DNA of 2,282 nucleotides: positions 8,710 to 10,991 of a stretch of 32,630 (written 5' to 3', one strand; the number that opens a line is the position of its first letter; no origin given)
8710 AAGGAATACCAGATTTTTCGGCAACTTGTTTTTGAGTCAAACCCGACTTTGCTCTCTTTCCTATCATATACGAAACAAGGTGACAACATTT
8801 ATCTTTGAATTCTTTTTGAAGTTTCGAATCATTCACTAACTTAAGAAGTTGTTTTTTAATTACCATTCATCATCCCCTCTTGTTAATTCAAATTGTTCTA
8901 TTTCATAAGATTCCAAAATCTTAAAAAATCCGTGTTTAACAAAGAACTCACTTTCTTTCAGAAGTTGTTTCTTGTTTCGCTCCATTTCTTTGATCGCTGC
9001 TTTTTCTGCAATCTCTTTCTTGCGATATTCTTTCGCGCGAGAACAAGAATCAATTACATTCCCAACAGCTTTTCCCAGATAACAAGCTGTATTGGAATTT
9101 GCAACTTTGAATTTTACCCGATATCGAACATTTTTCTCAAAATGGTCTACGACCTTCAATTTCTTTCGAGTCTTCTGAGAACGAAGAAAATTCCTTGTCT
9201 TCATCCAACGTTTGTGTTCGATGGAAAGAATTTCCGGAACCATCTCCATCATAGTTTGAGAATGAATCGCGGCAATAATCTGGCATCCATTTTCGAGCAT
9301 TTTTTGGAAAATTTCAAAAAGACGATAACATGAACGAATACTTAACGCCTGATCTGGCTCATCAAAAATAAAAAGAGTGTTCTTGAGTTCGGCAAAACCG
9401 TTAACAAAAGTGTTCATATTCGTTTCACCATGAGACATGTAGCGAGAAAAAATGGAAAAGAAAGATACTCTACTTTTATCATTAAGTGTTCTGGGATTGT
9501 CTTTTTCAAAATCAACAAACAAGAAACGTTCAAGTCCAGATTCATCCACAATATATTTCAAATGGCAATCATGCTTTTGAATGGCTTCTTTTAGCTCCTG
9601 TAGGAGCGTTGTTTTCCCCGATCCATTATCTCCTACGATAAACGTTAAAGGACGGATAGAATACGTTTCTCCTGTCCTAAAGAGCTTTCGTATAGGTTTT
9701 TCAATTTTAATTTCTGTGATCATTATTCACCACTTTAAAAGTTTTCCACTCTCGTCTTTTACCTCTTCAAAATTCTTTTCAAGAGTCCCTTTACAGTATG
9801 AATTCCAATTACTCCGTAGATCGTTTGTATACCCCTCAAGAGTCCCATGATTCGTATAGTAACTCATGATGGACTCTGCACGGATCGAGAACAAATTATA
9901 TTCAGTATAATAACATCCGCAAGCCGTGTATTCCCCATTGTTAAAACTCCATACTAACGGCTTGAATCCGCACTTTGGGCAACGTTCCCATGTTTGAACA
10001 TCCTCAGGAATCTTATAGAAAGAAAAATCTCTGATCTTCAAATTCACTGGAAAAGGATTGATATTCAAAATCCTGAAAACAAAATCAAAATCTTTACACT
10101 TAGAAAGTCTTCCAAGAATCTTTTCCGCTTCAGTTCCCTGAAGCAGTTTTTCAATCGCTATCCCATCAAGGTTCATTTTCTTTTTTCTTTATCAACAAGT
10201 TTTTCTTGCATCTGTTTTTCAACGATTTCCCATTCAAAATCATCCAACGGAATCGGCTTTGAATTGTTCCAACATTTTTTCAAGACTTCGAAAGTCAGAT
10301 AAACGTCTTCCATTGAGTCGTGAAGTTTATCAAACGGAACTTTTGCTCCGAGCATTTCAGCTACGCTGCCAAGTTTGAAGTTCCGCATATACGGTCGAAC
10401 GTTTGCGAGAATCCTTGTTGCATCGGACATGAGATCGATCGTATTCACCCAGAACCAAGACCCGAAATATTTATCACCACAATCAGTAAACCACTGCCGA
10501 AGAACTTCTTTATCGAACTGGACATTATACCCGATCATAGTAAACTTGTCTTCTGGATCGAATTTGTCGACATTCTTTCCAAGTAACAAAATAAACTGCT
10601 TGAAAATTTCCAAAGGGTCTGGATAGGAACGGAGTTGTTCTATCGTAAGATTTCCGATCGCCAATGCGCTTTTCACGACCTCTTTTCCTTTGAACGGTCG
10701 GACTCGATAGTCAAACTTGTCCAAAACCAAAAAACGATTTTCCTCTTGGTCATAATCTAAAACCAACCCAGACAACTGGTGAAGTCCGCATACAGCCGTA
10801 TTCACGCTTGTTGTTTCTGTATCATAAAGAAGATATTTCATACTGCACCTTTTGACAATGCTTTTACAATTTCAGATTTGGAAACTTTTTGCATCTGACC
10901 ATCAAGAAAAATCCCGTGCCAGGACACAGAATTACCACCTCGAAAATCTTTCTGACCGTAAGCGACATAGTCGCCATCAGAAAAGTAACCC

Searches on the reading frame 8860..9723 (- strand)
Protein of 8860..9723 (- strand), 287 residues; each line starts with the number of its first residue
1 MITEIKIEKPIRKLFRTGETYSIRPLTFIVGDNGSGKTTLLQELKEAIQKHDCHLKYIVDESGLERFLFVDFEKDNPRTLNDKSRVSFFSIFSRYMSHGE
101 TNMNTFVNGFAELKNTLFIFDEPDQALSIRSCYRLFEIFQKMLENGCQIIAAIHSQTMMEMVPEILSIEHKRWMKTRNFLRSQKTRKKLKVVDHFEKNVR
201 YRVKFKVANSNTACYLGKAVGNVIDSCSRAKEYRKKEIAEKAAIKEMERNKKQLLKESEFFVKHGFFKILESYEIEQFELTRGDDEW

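Call 13: search_protein_families(library=pfam, proteins=[window:8860-9723:-], max_evalue=0.01)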
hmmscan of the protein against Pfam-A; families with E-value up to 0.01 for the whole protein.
window:8860-9723:- (287 aa): 17 families
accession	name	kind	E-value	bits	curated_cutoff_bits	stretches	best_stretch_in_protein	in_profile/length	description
PF13304.12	AAA_21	-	4.9e-10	40.4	27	2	26-42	1-17/304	AAA domain, putative AbiEii toxin, Type IV TA system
PF02463.25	SMC_N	-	7.3e-08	32.5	40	1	95-171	136-214/220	RecF/RecN/SMC N terminal domain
PF05729.18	NACHT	-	1.3e-07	32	26.7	1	27-184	3-156/167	NACHT domain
PF13175.12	AAA_15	-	6.8e-06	26.4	32.1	1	21-67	19-55/374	AAA ATPase domain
PF13476.12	AAA_23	-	3.6e-05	24.9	27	1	25-256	20-198/201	AAA domain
PF13401.12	AAA_22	-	6.9e-05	23.6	27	1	26-128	7-97/130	AAA domain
PF00005.33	ABC_tran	-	7.7e-05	23.8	25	1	26-49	13-36/137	ABC transporter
PF13191.12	AAA_16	-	0.00011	23.2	32.6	1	12-51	13-51/167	AAA ATPase domain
PF01637.24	ATPase_2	-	0.00028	21.2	33.2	1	24-148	20-148/225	ATPase domain predominantly from Archaea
PF13555.12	AAA_29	-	0.0026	17.9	27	1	19-41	15-39/61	P-loop containing region of AAA domain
PF03266.21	NTPase_1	-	0.0031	17.8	23.9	0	28-173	3-152/168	NTPase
PF13173.12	AAA_14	-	0.0035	17.8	27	1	25-124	3-72/129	AAA domain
PF13238.12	AAA_18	-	0.0044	17.9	29.4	0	28-61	2-34/128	AAA domain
PF13604.12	AAA_30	-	0.0051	17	27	0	26-52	20-46/191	AAA domain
PF03029.23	ATP_bind_1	-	0.0063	16.8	27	0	29-56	1-28/240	Conserved hypothetical ATP binding protein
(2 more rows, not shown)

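Call 86: search_protein_families(library=padloc, proteins=[window:8860-9723:-], max_evalue=0.001)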
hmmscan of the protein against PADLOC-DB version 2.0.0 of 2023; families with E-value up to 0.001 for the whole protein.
window:8860-9723:- (287 aa): 42 families (the best 25 are shown)
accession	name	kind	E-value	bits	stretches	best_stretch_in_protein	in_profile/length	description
PDLC04135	mad3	-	1.2e-13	49.4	2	114-161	283-329/374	mads_3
PDLC03878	NsnB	-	2.5e-11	41.9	1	1-52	1-49/345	-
PDLC02980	AriA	-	1.3e-10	39.8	2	26-42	1-17/304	-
PDLC04164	AriA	-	1.5e-10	39.1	2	111-158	189-235/253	-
PDLC04140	mad8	-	3.3e-10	38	1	24-212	27-158/314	mads_8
PDLC00289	PtuA1|PtuA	-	2e-09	35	1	22-104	26-105/404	AAA ATPase domain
PDLC02335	AbiLi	-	2.5e-09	34.6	1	61-195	172-265/326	AbiLi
PDLC01597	Csn2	-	8.8e-08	29.8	1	25-75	18-68/338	CAS-II-A; acquisition_associated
PDLC04214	HEC-02A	-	1.4e-07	29.2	0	114-161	237-284/338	-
PDLC00090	GajA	-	2.1e-07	28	1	17-57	17-66/659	AAA ATPase domain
PDLC02914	ATPase-Toprim_I-B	-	3.9e-07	27.6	0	95-169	184-260/443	-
PDLC02979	AriA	-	4.3e-07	28.1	1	22-67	20-58/373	-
PDLC04734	PDC-M62A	-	7.3e-07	26.5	1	13-266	45-261/597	-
PDLC04890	PDC-S06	-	1.7e-06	25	1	1-57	1-57/732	-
PDLC04213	HEC-02A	-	2.3e-06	25.4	0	14-70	13-62/337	-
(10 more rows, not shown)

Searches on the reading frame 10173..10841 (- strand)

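Call 35: search_protein_families(library=phrogs, proteins=[window:10173-10841:-], max_evalue=0.001)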
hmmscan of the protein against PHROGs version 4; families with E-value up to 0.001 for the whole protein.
window:10173-10841:- (222 aa): 1 family
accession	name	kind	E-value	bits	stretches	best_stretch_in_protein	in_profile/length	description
phrog_192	-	DNA, RNA and nucleotide metabolism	2.8e-27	97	1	1-195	106-275/397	DNA polymerase exonuclease subunit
